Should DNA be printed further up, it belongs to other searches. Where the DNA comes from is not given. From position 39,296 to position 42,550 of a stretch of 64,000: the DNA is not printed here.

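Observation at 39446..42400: Unusual domain fusion: an Hsp90/MutL/MORC-type GHKL ATPase at the N-terminus of a bona fide histidine kinase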

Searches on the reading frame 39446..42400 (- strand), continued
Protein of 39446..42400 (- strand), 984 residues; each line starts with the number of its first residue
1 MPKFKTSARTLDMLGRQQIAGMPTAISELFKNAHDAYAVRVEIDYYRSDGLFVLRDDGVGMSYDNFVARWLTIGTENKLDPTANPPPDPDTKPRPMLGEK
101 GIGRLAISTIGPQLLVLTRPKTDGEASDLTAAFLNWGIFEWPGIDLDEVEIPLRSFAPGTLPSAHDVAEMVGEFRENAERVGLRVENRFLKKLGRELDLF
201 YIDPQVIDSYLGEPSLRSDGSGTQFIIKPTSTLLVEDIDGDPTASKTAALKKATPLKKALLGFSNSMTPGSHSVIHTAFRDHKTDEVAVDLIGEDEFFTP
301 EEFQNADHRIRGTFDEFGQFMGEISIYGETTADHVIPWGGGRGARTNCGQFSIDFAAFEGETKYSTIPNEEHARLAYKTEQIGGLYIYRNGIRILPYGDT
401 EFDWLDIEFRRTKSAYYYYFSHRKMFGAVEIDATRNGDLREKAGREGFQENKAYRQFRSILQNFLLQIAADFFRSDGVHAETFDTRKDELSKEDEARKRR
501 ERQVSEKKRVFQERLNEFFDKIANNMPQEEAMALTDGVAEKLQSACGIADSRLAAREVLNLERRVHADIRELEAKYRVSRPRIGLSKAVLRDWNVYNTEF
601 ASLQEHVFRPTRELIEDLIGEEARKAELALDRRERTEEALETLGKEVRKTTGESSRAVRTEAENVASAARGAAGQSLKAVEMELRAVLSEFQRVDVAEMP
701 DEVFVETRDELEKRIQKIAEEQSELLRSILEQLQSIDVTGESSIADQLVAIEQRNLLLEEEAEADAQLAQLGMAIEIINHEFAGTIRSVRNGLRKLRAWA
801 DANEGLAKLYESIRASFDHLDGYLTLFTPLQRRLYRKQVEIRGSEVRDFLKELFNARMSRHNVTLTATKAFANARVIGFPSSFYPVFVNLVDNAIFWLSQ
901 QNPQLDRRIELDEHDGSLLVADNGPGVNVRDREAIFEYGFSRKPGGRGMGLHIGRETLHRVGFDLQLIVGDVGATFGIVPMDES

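Call 36: get_annotated_region(hit=H2, flank=6000)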
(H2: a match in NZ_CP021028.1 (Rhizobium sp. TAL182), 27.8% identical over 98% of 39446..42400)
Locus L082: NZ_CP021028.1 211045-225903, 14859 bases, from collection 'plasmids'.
description: Rhizobium sp. TAL182 plasmid pRetTAL182d, complete sequence
organism: Rhizobium sp. TAL182 (NCBI taxid 2020313)
taxonomy: Bacteria; Pseudomonadota; Alphaproteobacteria; Hyphomicrobiales; Rhizobiaceae; Rhizobium; Rhizobium sp. TAL182
host: -; source: Phaseolus vulgaris,cell culture; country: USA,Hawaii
typing (MOB-suite, as given by PLSDB): non-mobilizable
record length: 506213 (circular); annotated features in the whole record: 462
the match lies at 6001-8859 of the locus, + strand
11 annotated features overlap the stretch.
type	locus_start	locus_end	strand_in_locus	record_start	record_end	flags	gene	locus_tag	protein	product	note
CDS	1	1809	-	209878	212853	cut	-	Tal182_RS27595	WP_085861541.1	AAA family ATPase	-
CDS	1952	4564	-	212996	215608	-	-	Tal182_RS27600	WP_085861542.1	AMP-binding protein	-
CDS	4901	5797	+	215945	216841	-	-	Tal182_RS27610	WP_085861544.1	GGDEF domain-containing protein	-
CDS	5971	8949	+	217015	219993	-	-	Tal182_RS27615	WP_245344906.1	ATP-binding protein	-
CDS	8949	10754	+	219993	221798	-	-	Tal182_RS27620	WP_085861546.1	response regulator receiver domain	-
CDS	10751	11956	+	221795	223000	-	-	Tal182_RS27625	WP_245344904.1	DNA cytosine methyltransferase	GO:0006304 - DNA modification [Evidence IEA]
CDS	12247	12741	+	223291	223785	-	vsr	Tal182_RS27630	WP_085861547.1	DNA mismatch endonuclease Vsr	GO:0006298 - mismatch repair [Evidence IEA]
CDS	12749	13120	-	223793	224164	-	-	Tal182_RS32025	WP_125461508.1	hypothetical protein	-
CDS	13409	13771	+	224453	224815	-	-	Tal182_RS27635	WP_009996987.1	transposase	-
CDS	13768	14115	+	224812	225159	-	tnpB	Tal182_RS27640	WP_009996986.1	IS66 family insertion sequence element accessory protein TnpB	-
CDS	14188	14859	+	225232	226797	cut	-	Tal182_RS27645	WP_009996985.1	IS66-like element ISRel19 family transposase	GO:0006313 - DNA transposition [Evidence IEA]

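Call 37: get_annotated_region(hit=H3, flank=6000)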
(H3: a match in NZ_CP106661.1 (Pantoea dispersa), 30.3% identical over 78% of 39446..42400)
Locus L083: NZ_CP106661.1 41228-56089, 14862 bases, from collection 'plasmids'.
description: Pantoea dispersa strain ML.8a3 plasmid pML.8a3, complete sequence
organism: Pantoea dispersa (NCBI taxid 59814)
taxonomy: Bacteria; Pseudomonadota; Gammaproteobacteria; Enterobacterales; Erwiniaceae; Pantoea; Pantoea dispersa
host: -; source: Philodendron erubescens,Pure isolate,Aerial roots; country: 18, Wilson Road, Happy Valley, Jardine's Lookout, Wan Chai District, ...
typing (MOB-suite, as given by PLSDB): non-mobilizable; replicon rep_cluster_1232
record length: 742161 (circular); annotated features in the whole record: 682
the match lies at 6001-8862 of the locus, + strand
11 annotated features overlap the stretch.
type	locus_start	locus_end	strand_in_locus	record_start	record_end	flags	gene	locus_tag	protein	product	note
CDS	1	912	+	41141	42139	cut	-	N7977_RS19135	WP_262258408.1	ABC transporter substrate-binding protein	-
CDS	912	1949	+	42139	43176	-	-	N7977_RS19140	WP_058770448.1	iron chelate uptake ABC transporter family permease subunit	-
CDS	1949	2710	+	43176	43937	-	-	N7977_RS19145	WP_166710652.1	ABC transporter ATP-binding protein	-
CDS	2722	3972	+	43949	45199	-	-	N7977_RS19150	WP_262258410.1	MFS transporter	GO:0055085 - transmembrane transport [Evidence IEA]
CDS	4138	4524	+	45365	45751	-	-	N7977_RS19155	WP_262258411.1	VOC family protein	-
CDS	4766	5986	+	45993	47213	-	-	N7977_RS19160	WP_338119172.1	DNA cytosine methyltransferase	GO:0006304 - DNA modification [Evidence IEA]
CDS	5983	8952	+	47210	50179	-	-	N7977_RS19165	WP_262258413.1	ATP-binding protein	-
CDS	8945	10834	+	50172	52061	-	-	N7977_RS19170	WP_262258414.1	response regulator receiver domain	-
CDS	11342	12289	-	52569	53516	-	-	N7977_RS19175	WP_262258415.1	sulfonate ABC transporter substrate-binding protein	-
CDS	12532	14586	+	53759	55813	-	-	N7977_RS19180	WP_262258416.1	FUSC family protein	GO:0006810 - transport [Evidence IEA]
CDS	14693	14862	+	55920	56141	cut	-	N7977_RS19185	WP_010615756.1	YdgH/BhsA/McbA-like domain containing protein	-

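Call 76: search_dna_similar(query=window:39446-42400:-, collection=phages, mode=protein, max_rows=10)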
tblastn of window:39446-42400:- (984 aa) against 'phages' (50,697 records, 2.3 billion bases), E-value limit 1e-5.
Records with a match: 5; places in all: 5; records where one place covers at least 80% of the query: 0.
Best place of each record, by identity: <60% 5.
By first word of the organism name: Escherichia 2; Bacteriophage 2; Enterobacteria 1.
By host as written in the record: - 2; Escherichia coli 1639/77 1; Escherichia coli strain EF467 1; Escherichia coli C 1.
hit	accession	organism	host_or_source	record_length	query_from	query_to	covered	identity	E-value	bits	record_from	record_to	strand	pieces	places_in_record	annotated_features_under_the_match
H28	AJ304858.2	Enterobacteria phage CP-1639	Escherichia coli 1639/77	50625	345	963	63%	24.5%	2e-45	185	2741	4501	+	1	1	remnant integrative element | histidin kinase-like protein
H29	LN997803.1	Escherichia phage phi467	Escherichia coli strain EF467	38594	348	963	63%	24.3%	3e-44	181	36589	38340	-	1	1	sasA: Adaptive-response sensory-kinase SasA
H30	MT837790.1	Bacteriophage sp.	human fecal samples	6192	346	967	37%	26.0%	5e-9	132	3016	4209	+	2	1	record has no annotation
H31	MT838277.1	Bacteriophage sp.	human fecal samples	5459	4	461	24%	32.1%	1e-7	120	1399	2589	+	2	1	record has no annotation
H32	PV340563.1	Escherichia phage PhiR44_1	Escherichia coli C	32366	4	160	16%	29.1%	2e-6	58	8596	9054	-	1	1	ParaMORC3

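Call 77: get_annotated_region(hit=H28, flank=5000)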
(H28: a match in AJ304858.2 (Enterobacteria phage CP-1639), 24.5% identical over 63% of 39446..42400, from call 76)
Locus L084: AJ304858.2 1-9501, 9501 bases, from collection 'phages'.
description: Bacteriophage CP-1639 and chromosomal integration site.
organism: Enterobacteria phage CP-1639 (NCBI taxid 291401)
taxonomy: Viruses; Duplodnaviria; Heunggongvirae; Uroviricota; Caudoviricetes
host: Escherichia coli 1639/77; source: -; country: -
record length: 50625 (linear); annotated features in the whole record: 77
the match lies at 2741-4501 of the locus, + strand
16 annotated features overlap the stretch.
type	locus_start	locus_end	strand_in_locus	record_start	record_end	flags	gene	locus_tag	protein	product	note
CDS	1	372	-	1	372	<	-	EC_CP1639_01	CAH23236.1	hypothetical protein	alternative name: ygaF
CDS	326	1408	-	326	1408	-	-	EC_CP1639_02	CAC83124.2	hypothetical protein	alternative name: b2659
CDS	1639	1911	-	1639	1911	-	-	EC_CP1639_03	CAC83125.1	hypothetical protein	alternative name: b2658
CDS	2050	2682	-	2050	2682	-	-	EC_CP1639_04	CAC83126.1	hypothetical protein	alternative name: b2657; putative unidentified enzyme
misc_feature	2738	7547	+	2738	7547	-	-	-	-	-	remnant integrative element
CDS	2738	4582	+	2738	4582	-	-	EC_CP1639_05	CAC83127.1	histidin kinase-like protein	-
CDS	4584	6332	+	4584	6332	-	-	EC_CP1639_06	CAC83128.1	hypothetical protein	-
CDS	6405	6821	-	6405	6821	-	-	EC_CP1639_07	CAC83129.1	hypothetical protein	-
CDS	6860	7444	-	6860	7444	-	intA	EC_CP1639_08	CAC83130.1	putative prophage integrase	-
CDS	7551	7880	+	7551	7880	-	-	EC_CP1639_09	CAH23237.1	putative transposase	alternative name: orfB IS3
mobile_element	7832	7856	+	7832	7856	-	-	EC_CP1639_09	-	insertion sequence:IS629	-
CDS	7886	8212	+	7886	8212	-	-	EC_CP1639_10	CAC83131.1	putative transposase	alternative name: orfA IS629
CDS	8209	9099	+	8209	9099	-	-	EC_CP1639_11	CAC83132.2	putative transposase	alternative name: orfB IS629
CDS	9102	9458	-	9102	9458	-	-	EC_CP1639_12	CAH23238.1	hypothetical protein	-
mobile_element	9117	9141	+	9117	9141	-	-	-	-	insertion sequence:IS629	-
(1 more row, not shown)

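Call 79: search_protein_families(library=pfam, proteins=[L084:2738-4582:+, L084:4584-6332:+, L081:8945-10822:+, L083:8945-10834:+], max_evalue=0.1)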
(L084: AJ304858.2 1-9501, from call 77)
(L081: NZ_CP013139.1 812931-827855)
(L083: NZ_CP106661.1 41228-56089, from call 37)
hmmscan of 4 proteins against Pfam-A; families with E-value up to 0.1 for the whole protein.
L084:2738-4582:+ (614 aa): 4 families
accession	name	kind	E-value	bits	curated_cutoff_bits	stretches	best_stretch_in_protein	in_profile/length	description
PF02518.31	HATPase_c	-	2.1e-11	44.7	26.4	1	504-595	3-101/111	Histidine kinase-, DNA gyrase B-, and HSP90-like ATPase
PF19191.5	HEF_HK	-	1.1e-05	26.2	24.1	1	398-456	1-63/67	HEF_HK domain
PF00790.25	VHS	-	0.038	14.3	29.8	0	284-316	96-127/141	VHS domain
PF10431.15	ClpB_D2-small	-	0.054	14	21.9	0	468-497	7-36/81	C-terminal, D2-small domain, of ClpB protein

L084:4584-6332:+ (582 aa): 1 family
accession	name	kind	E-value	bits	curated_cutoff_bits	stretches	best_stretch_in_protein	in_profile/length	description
PF19192.6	Response_reg_2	-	3.6e-31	109.1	27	1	19-175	2-179/180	Response receiver domain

L081:8945-10822:+ (625 aa): 1 family
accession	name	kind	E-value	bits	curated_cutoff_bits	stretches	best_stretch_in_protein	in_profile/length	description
PF19192.6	Response_reg_2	-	1.2e-11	45.5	27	1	20-131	2-130/180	Response receiver domain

L083:8945-10834:+ (629 aa): 2 families
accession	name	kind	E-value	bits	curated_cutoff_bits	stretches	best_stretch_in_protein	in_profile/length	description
PF19192.6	Response_reg_2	-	3.8e-19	70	27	1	19-175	2-148/180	Response receiver domain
PF20274.4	cREC_REC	-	0.017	16.2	27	0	101-156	19-75/88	Cyclic-phosphate processing Receiver domain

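Call 94: list_cluster_members(proteins=[window:39446-42400:-, P0121, P0007])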
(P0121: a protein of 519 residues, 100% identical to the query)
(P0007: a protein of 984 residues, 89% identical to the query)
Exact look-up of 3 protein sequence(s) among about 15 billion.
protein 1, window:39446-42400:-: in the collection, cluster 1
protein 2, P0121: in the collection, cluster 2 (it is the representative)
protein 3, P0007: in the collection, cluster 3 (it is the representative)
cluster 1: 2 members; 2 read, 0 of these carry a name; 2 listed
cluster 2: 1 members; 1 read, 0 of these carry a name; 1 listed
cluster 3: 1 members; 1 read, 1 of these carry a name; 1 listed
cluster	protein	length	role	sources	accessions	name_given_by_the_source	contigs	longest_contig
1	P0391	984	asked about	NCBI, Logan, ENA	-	-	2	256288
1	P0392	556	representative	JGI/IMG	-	-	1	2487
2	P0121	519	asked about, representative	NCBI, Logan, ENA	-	-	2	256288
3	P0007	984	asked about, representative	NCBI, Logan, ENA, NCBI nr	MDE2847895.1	MAG: ATP-binding protein [Gemmatimonadota bacterium] | ATP-binding protein [Gemmatimonadota bacterium]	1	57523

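Call 96: find_related_loci(query=A2, collection=viral_contigs, flank=6000)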
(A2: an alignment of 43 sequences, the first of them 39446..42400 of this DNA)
Query A2 (984 aa) in viral_contigs; peptide patterns used: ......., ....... (x = any residue, [..] = any of these).
48 stretches matched a pattern; 14 encode a relative of the query (tblastn E <= 1e-3); 14 distinct loci.
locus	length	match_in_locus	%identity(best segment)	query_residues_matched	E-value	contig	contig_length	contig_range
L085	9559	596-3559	42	1-983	0e+0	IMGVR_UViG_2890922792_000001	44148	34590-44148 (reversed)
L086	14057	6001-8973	39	1-983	0e+0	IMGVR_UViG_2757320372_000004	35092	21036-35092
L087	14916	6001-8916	50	1-980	0e+0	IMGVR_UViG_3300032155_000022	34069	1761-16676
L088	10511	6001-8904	40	1-967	0e+0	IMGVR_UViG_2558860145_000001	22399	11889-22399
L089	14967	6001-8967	38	1-981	0e+0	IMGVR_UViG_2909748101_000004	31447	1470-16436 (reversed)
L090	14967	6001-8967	38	1-981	0e+0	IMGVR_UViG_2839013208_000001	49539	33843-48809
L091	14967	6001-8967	38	1-981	0e+0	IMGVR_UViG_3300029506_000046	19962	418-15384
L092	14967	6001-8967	38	1-981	0e+0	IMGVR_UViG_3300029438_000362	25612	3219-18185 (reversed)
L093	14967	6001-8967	38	1-983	0e+0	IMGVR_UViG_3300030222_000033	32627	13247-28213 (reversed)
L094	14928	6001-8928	38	1-967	0e+0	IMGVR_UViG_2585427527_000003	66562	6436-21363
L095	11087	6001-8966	37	1-981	0e+0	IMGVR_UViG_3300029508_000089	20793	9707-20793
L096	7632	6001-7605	44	1-534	7e-142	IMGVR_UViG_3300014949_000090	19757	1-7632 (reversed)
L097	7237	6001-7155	43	1-386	5e-96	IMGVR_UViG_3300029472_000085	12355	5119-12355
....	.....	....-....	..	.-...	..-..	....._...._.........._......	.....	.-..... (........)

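Call 101: search_protein_families(library=pfam, proteins=[L007:12004-13128:+, L077:11505-13028:-, L002:11521-12348:-, L046:10383-11396:-], max_evalue=0.001)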
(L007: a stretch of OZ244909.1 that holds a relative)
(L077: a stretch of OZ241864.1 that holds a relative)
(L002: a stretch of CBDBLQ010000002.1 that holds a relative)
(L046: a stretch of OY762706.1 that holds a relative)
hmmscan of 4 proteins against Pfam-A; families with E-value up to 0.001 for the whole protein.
L007:12004-13128:+ (374 aa): 2 families
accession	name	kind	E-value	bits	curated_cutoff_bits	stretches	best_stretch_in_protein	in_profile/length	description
PF13808.11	DDE_Tnp_1_assoc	-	3.8e-32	110.6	32.3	1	10-97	1-88/88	DDE_Tnp_1-associated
PF01609.27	DDE_Tnp_1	-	6.3e-20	72.2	23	1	105-343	3-200/200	Transposase DDE domain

L077:11505-13028:- (507 aa): 2 families
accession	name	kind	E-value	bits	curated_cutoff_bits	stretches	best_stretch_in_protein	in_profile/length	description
PF13701.12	DDE_Tnp_1_4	-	2e-28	99.3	34.7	1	89-504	57-433/435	Transposase DDE domain group 1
PF01609.27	DDE_Tnp_1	-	3.9e-12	46.8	23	1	175-437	7-200/200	Transposase DDE domain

L002:11521-12348:- (275 aa): 1 family
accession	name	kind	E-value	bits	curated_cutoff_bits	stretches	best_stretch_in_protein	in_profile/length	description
PF13358.12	DDE_3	-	9e-26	90.9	28.6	1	84-233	1-143/146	DDE superfamily endonuclease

L046:10383-11396:- (337 aa): 3 families
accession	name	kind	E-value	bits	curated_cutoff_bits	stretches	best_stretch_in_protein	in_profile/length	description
PF00665.32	rve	-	6e-17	62.2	32.6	1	171-264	3-100/102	Integrase core domain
PF13683.12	rve_3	-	8e-17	61.2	26.5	1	255-320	2-67/67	Integrase core domain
PF13276.12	HTH_21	-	1.3e-07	32.2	28.1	1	96-149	6-60/60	HTH-like domain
